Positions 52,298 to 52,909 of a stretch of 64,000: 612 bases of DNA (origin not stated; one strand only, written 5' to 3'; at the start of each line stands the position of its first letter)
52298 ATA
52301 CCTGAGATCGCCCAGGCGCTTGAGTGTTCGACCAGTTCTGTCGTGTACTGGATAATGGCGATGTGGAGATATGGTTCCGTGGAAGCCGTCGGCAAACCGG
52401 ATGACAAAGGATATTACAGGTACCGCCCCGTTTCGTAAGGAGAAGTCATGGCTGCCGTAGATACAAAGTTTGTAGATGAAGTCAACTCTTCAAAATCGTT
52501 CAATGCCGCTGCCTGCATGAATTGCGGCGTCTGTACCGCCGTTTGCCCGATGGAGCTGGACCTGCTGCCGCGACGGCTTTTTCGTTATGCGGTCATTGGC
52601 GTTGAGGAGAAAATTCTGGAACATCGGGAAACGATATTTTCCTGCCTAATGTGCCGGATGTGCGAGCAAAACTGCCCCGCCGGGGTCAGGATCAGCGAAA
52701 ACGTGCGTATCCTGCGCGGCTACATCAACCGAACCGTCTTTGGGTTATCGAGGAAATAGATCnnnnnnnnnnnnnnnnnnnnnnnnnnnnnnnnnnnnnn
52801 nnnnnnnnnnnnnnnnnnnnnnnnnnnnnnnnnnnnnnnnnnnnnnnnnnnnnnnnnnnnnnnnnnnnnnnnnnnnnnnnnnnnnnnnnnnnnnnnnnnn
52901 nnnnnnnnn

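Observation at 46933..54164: tusA-mvhD-hdrL-hdrA-wHTH-hdrC-hdrB-dsrE: an NAD(P)H-linked, possibly electron-bifurcating Hdr-like complex wired to a sulfur-relay pair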

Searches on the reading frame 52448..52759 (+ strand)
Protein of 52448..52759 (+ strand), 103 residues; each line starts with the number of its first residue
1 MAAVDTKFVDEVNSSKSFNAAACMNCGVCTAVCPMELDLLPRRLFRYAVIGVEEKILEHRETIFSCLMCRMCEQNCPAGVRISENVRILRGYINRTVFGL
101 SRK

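Call 3: search_protein_families(library=pfam, proteins=[window:52448-52759:+], max_evalue=0.01)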
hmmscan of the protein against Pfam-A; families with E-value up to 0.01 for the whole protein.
window:52448-52759:+ (103 aa): 16 families
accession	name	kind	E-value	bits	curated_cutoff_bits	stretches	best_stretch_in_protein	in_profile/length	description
PF13534.11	Fer4_17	-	2.5e-11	44.4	22.2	2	14-38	37-61/61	4Fe-4S dicluster domain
PF13183.11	Fer4_8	-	4.1e-10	40.5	27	1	20-80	2-68/68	4Fe-4S dicluster domain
PF13237.11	Fer4_10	-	2.3e-09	37.5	25.5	1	17-77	3-53/53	4Fe-4S dicluster domain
PF13187.11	Fer4_9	-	2e-08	34.6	27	2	22-79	1-50/52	4Fe-4S dicluster domain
PF12838.12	Fer4_7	-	3.8e-07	30.9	27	2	23-80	2-52/52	4Fe-4S dicluster domain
PF13746.11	Fer4_18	-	7.8e-07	29.7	27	1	9-39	47-77/114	4Fe-4S dicluster domain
PF13484.11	Fer4_16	-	1.6e-06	29.2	30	0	16-35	46-65/66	4Fe-4S double cluster binding domain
PF12797.12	Fer4_2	-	2.7e-06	27.4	24.5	1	18-34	5-21/22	4Fe-4S binding domain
PF12837.12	Fer4_6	-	6.8e-06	26.2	25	1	18-35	4-21/24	4Fe-4S binding domain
PF00037.32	Fer4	-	7.8e-06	25.9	21.1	1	18-35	3-20/24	4Fe-4S binding domain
PF14697.11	Fer4_21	-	1.7e-05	25.3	35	1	17-35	35-53/59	4Fe-4S dicluster domain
PF25160.1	LdpA_Fe-S-bd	-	0.00011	22.4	27.6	1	18-36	23-41/49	LdpA Fe-S cluster-binding domain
PF12800.12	Fer4_4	-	0.00031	21.3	24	0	21-35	2-16/17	4Fe-4S binding domain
PF17179.9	Fer4_22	-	0.0014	19.9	27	0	17-35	75-93/95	4Fe-4S dicluster domain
PF14691.11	Fer4_20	-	0.0014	18.8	25.8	0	66-88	24-48/113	Dihydroprymidine dehydrogenase domain II, 4Fe-4S cluster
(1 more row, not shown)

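Call 4: search_protein_families(library=ncbifam, proteins=[window:52448-52759:+], max_evalue=0.01)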
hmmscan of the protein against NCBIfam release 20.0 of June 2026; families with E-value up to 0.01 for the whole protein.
window:52448-52759:+ (103 aa): 53 families (the best 25 are shown)
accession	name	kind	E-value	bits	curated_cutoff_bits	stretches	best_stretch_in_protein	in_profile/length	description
NF041890.1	hdrC_Methbact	equivalog_domain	3.3e-12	46.4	270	1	6-91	14-99/192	ferredoxin:CoB-CoM heterodisulfide reductase subunit HdrC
TIGR03290.1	CoB_CoM_SS_C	equivalog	8.8e-12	45.2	160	1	21-92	2-74/144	CoB--CoM heterodisulfide reductase subunit C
NF038018.1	qmoC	equivalog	4.1e-10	39.7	300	1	5-94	2-92/360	quinone-interacting membrane-bound oxidoreductase complex subunit QmoC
NF041779.1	hetero_SS_HdrC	equivalog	5.6e-10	39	350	1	12-92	22-102/198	ferredoxin:CoB-CoM heterodisulfide reductase subunit HdrC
TIGR01945.1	rnfC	subfamily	1.1e-09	37.4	245.95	1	16-91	358-429/435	RnfABCDGE type electron transport complex subunit C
NF003454.1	PRK05035.1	equivalog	2.4e-09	36.3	345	1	16-93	362-435/556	electron transport complex subunit RsxC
NF008434.0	PRK11274.1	equivalog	1.4e-08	34.1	333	1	21-97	23-106/409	glycolate oxidase subunit GlcF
NF008369.0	PRK11168.1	equivalog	1.2e-07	31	278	1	59-87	53-81/401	anaerobic glycerol-3-phosphate dehydrogenase subunit C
NF005503.0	PRK07118.1-2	equivalog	4.8e-07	29.3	252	1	14-85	160-233/292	RnfABCDGE type electron transport complex subunit B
NF058577.1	FdxA_fam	equivalog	5.9e-07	29.6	65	1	11-36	26-51/52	4Fe-4S ferredoxin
NF041837.1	rnfC_Methano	equivalog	6.8e-07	28.5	650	1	19-95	356-428/438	Rnf electron transport complex subunit RnfC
TIGR00384.1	dhsB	subfamily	9e-07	28.6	88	1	56-87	188-219/222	succinate dehydrogenase and fumarate reductase iron-sulfur protein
NF004616.0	PRK05950.1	subfamily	2.7e-06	26.7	228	1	55-91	195-231/238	succinate dehydrogenase iron-sulfur subunit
NF006221.0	PRK08348.1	subfamily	3.9e-06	26.6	124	1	65-98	45-79/136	NADH-plastoquinone oxidoreductase subunit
NF038196.1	ferrodoxin_EFR1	subfamily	6.8e-06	26.3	75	1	10-36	172-199/242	EFR1 family ferrodoxin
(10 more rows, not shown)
